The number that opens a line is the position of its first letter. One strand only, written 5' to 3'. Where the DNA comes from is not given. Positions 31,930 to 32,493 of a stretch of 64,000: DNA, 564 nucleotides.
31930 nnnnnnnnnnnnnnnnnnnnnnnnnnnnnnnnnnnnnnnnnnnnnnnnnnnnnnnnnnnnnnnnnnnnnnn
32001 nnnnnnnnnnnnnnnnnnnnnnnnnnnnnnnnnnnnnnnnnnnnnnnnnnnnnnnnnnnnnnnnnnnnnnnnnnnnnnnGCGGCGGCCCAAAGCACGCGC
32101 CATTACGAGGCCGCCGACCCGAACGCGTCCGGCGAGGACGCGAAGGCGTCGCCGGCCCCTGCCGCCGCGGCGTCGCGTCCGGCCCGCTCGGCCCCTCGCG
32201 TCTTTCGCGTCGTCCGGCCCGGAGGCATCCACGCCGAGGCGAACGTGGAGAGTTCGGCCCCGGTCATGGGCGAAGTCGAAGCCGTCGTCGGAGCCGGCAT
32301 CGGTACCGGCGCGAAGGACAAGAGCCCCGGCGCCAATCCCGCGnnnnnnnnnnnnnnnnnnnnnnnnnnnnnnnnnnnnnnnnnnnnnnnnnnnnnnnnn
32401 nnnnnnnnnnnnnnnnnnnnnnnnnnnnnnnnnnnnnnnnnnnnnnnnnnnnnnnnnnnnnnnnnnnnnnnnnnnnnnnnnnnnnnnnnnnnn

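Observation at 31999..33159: Secreted protein built from two copies of an unrecognised roughly 70-aa Cys-containing beta domain, encoded in a low-GC (about 55%) segment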

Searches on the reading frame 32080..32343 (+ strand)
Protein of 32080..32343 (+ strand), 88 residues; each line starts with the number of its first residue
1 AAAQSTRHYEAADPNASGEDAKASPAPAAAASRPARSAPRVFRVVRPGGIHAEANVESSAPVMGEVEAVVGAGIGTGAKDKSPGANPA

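Call 54: find_homologous_proteins(query=A5, max_evalue=0.01)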
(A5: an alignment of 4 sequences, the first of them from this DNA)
Query A5 (4 sequences): 6515 candidates shared short words with the query, none scored E <= 0.01.
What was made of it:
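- Tried and rejected: The N-module profile search in the 5.8-billion-protein database returned nothing, not even the known members (call 54).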

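Call 55: find_related_loci(query=A5, collection=metagenome_contigs, flank=6000)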
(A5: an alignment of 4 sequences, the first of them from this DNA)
Query A5 (88 aa) in metagenome_contigs; peptide patterns used: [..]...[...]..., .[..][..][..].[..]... (x = any residue, [..] = any of these).
176 stretches matched a pattern; 2 encode a relative of the query (tblastn E <= 1e-3); 2 distinct loci.
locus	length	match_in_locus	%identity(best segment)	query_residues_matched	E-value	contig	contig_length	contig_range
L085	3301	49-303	59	2-85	5e-23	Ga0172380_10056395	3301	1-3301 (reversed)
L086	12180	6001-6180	57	1-61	4e-14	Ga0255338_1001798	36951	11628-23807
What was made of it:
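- Tried and rejected: The metagenome pattern scan (call 55) rescued the question.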

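Call 62: search_protein_families(library=pfam, proteins=[L086:4707-5927:+, L086:5950-7371:+, L086:7393-8289:+, L086:3486-4496:-, L086:882-1835:-, L086:9915-11393:-], max_evalue=0.01)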
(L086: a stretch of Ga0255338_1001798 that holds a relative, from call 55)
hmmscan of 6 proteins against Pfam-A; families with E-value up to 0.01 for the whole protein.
L086:4707-5927:+ (406 aa): 0 families

L086:5950-7371:+ (473 aa): 0 families

L086:7393-8289:+ (298 aa): 0 families

L086:3486-4496:- (336 aa): 1 family
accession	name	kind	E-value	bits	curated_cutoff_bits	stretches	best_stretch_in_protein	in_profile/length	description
PF01790.23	LGT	-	3.2e-40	138.4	24.9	1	85-328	1-240/240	Prolipoprotein diacylglyceryl transferase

L086:882-1835:- (317 aa): 6 families
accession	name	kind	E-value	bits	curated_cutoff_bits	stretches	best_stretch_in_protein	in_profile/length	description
PF13646.12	HEAT_2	-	5.5e-21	75.1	27.7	3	64-154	1-87/88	HEAT repeats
PF02985.28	HEAT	-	1.5e-08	34.5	23.5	1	65-89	3-27/31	HEAT repeat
PF13513.12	HEAT_EZ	-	2.1e-06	28.5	27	0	64-86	30-52/55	HEAT-like repeat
PF00514.29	Arm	-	6.7e-05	23.2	20.6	0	64-86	14-36/41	Armadillo/beta-catenin-like repeat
PF21581.3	SCD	-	0.0031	18.2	27.5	0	72-92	1-21/75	Stromalin conservative domain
PF05918.17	API5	-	0.0035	16.7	27.4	1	56-103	53-100/536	Apoptosis inhibitory protein 5 (API5)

L086:9915-11393:- (492 aa): 4 families
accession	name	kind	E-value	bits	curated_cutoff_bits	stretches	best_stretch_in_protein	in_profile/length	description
PF02878.22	PGM_PMM_I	-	5.2e-35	120.6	22.5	1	3-151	3-132/138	Phosphoglucomutase/phosphomannomutase, alpha/beta/alpha domain I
PF02880.22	PGM_PMM_III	-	1.3e-25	90.2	20.7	1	286-396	2-114/115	Phosphoglucomutase/phosphomannomutase, alpha/beta/alpha domain III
PF02879.22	PGM_PMM_II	-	1.1e-21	77.8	29.3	1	180-281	2-103/103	Phosphoglucomutase/phosphomannomutase, alpha/beta/alpha domain II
PF00408.26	PGM_PMM_IV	-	3.5e-11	43.4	23.1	1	406-481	3-62/68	Phosphoglucomutase/phosphomannomutase, C-terminal domain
